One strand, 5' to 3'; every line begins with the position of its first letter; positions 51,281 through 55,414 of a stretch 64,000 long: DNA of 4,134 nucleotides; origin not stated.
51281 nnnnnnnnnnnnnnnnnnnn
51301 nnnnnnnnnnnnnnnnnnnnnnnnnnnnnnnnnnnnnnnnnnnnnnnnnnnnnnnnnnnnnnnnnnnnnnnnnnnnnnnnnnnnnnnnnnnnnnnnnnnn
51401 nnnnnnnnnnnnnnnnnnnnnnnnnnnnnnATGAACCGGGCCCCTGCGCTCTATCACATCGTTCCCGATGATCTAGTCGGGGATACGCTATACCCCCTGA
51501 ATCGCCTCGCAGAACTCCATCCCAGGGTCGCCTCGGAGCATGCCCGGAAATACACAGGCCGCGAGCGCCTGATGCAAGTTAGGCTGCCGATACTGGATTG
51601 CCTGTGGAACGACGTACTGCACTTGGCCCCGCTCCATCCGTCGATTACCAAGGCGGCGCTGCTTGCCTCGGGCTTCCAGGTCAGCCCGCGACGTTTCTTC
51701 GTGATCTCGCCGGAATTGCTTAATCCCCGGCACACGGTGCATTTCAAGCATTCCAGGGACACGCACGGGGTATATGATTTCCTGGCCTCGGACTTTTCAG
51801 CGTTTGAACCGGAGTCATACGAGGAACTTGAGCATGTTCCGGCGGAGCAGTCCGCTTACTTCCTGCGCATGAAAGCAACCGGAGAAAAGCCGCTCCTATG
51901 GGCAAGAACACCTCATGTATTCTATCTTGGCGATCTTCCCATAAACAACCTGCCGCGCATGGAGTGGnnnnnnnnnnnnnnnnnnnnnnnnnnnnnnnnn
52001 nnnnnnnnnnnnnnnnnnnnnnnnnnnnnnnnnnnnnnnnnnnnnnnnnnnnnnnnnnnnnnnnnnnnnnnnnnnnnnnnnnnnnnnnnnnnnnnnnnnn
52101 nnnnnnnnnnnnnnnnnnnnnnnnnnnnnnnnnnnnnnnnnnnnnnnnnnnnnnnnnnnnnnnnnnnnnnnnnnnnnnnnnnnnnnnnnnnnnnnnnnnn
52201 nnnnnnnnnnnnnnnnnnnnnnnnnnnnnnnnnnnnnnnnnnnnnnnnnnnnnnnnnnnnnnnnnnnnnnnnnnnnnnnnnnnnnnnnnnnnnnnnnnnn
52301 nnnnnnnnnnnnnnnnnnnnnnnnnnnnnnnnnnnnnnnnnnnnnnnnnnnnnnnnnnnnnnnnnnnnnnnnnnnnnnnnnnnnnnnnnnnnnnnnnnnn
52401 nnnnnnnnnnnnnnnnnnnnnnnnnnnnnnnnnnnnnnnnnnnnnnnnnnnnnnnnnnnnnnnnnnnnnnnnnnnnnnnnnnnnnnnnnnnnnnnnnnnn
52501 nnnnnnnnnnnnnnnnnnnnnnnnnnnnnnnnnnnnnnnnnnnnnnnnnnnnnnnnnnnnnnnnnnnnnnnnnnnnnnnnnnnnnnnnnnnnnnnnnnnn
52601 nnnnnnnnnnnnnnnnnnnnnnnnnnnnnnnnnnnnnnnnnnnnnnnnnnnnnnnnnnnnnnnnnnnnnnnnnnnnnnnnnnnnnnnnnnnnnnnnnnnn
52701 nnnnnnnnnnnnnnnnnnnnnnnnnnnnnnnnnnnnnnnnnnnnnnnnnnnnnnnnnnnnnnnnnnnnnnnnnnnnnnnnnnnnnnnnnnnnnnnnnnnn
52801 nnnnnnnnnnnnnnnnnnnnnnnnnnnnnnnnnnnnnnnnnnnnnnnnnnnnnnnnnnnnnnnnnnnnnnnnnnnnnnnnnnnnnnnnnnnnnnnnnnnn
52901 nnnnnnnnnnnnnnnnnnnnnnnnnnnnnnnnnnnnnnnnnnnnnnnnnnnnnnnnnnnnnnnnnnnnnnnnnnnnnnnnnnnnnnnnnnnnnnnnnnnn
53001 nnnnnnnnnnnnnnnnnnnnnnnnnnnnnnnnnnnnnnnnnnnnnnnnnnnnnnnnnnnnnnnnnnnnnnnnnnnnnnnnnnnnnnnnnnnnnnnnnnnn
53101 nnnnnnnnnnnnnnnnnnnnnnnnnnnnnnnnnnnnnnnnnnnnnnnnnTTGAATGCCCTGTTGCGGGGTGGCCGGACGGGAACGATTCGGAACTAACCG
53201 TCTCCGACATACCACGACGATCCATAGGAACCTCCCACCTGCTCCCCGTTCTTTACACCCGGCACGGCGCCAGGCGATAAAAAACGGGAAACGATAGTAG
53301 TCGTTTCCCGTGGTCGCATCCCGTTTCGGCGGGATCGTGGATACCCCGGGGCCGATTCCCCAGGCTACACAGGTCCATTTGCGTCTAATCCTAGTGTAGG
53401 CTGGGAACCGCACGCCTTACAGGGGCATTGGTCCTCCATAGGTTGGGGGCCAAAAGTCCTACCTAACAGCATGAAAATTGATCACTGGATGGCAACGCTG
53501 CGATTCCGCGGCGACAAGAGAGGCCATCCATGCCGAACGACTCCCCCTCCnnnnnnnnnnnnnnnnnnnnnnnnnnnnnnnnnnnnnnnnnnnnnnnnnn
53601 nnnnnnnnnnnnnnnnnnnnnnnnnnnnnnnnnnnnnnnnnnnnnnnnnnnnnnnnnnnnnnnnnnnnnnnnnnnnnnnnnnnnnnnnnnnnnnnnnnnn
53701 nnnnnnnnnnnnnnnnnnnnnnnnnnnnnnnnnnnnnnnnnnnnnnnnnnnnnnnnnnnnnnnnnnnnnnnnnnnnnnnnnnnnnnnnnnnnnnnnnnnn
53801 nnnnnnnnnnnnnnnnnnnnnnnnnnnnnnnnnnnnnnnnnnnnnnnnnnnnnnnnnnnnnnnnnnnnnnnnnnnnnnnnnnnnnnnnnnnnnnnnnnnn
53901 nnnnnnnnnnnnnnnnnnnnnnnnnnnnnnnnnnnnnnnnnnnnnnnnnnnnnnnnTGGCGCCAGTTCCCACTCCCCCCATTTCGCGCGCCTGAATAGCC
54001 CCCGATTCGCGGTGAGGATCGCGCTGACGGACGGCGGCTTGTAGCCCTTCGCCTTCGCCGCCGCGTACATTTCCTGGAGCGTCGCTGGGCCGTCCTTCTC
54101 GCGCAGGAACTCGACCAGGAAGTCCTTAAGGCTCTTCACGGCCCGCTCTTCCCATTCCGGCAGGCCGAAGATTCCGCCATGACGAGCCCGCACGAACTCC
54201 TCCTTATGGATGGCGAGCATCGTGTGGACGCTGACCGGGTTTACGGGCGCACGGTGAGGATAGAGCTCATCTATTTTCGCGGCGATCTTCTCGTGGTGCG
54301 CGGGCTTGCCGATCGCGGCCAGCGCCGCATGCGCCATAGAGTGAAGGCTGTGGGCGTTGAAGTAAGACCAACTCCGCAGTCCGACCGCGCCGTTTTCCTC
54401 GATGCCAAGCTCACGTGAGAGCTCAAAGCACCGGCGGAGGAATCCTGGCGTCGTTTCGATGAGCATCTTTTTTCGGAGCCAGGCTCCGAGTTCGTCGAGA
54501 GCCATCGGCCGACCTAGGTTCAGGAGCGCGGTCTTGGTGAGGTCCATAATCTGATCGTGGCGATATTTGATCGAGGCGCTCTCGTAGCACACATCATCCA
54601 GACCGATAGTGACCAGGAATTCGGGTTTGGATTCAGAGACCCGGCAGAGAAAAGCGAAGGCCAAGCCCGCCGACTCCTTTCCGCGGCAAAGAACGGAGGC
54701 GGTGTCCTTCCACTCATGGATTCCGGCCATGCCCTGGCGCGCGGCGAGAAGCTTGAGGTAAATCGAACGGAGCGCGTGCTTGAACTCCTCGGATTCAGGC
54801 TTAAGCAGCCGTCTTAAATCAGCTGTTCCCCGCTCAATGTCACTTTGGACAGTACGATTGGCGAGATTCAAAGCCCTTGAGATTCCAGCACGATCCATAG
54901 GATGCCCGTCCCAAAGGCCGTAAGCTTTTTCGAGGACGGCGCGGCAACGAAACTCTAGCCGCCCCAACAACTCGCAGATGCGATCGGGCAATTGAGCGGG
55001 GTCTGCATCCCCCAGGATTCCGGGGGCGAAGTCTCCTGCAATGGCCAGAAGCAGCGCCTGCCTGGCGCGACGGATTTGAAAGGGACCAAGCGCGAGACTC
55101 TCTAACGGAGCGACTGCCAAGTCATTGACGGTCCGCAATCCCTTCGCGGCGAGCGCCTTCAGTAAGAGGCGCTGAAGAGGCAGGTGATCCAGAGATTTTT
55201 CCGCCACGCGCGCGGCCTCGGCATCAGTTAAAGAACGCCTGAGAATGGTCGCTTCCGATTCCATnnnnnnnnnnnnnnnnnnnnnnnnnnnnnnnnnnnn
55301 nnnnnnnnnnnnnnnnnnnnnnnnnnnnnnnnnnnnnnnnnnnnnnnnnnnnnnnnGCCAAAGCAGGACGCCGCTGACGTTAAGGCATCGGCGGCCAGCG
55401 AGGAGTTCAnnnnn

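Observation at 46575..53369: Two copies of an unrecognised leader element with a covarying hairpin and downstream terminator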

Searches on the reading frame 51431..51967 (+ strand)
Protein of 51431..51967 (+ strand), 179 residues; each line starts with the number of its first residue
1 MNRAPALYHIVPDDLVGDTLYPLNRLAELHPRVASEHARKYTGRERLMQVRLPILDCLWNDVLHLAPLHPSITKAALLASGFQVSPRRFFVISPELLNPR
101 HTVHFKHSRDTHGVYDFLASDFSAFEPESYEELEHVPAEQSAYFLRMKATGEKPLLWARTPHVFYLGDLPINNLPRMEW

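Call 17: search_protein_families(library=pfam, max_evalue=0.01, proteins=[window:51431-51967:+])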
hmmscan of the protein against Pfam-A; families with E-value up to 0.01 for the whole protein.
window:51431-51967:+ (179 aa): 0 families

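Call 18: search_protein_families(library=ncbifam, max_evalue=0.01, proteins=[window:51431-51967:+])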
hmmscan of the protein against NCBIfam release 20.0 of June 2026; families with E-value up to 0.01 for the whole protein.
window:51431-51967:+ (179 aa): 0 families

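Call 70: search_protein_families(library=ncbifam, max_evalue=0.001, proteins=[window:51431-51967:+])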
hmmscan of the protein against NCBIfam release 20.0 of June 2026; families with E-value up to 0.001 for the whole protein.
window:51431-51967:+ (179 aa): 0 families

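Call 82: search_protein_families(library=pfam, max_evalue=10, proteins=[window:51431-51967:+])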
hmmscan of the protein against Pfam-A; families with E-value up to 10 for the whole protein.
window:51431-51967:+ (179 aa): 1 family
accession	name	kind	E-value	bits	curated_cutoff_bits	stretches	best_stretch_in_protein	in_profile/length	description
PF18959.5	DUF5701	-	0.18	12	27.4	1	85-153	36-100/206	Family of unknown function (DUF5701)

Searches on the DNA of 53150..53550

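Call 6: search_rna_families(source=window, start=53150, end=53550, threshold=evalue, max_evalue=10, show_alignments=3)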
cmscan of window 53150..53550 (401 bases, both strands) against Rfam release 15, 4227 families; matches with E-value up to 10: 6.
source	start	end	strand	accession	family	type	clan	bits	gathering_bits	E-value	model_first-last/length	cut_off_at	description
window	53305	53375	-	RF03165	2dG-II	Cis-reg; riboswitch;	CL00123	77.3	60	2.1e-20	1-71/71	no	2dG-II purine riboswitch aptamer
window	53278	53362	-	RF02241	Xoo2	Gene; sRNA;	-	17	45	0.61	1-78/78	no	Xanthomonadaceae sRNA Xoo2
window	53237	53296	-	RF03599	MIR1883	Gene; miRNA;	-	14.7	128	8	1-118/118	no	MIR1883 microRNA precursor family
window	53240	53297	-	RF03565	mir-1282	Gene; miRNA;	-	14.2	107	7.2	1-101/101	no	mir-1282 microRNA precursor family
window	53430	53479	+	RF01833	astro_FSE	Cis-reg; frameshift_element;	-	13.9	70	0.53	1-55/55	no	ribosomal frameshift site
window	53285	53310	+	RF02357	RNaseP-T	Gene; ribozyme;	CL00002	10.3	60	6.9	1-208/208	no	RNaseP truncated form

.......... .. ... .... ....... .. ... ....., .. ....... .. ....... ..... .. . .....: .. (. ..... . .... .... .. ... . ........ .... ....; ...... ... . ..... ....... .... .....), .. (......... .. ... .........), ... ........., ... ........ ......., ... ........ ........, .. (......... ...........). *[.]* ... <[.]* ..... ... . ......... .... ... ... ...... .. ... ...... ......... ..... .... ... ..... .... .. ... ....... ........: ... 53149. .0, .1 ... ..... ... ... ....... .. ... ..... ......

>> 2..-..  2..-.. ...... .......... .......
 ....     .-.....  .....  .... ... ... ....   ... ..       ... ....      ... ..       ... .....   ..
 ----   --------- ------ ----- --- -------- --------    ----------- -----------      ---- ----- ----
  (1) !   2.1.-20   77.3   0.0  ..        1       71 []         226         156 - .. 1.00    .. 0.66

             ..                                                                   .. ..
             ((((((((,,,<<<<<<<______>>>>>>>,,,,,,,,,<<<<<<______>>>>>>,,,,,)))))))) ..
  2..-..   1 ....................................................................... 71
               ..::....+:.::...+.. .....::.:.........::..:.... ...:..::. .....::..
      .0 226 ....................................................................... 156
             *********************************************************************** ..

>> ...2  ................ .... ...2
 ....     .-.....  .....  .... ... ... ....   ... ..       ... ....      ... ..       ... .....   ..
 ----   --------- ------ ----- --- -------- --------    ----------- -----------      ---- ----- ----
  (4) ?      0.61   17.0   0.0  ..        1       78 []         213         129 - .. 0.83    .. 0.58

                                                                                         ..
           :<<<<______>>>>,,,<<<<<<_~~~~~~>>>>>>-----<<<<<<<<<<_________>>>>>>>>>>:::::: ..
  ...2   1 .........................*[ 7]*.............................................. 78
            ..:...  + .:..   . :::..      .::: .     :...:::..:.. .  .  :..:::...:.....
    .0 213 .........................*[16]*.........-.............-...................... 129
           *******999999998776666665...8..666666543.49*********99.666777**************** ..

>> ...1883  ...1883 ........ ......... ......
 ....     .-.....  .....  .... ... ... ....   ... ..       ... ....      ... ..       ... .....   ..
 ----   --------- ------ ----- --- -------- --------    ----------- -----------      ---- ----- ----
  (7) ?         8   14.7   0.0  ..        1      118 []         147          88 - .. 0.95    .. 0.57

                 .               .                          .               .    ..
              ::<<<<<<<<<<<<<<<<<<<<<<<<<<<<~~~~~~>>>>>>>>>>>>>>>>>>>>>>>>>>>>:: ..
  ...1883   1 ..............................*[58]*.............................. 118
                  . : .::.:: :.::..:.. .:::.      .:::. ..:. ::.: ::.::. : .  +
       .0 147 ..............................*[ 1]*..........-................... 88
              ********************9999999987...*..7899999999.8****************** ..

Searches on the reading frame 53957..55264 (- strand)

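Call 17: search_protein_families(library=pfam, max_evalue=0.01, proteins=[window:53957-55264:-])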
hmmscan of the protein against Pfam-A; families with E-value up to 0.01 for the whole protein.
window:53957-55264:- (436 aa): 0 families

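Call 18: search_protein_families(library=ncbifam, max_evalue=0.01, proteins=[window:53957-55264:-])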
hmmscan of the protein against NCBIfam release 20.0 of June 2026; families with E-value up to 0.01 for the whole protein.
window:53957-55264:- (436 aa): 1 family
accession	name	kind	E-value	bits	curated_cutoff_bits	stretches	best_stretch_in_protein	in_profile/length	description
NF005785.0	PRK07598.1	equivalog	0.0076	15.1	554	0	96-144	344-391/415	RNA polymerase sigma factor SigC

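Call 82: search_protein_families(library=pfam, max_evalue=10, proteins=[window:53957-55264:-])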
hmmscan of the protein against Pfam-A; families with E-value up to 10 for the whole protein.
window:53957-55264:- (436 aa): 1 family
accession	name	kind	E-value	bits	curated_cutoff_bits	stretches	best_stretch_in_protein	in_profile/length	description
PF03507.18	CagA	-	0.2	12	25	1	315-334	20-39/39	CagA exotoxin phosphopeptide substrate mimic region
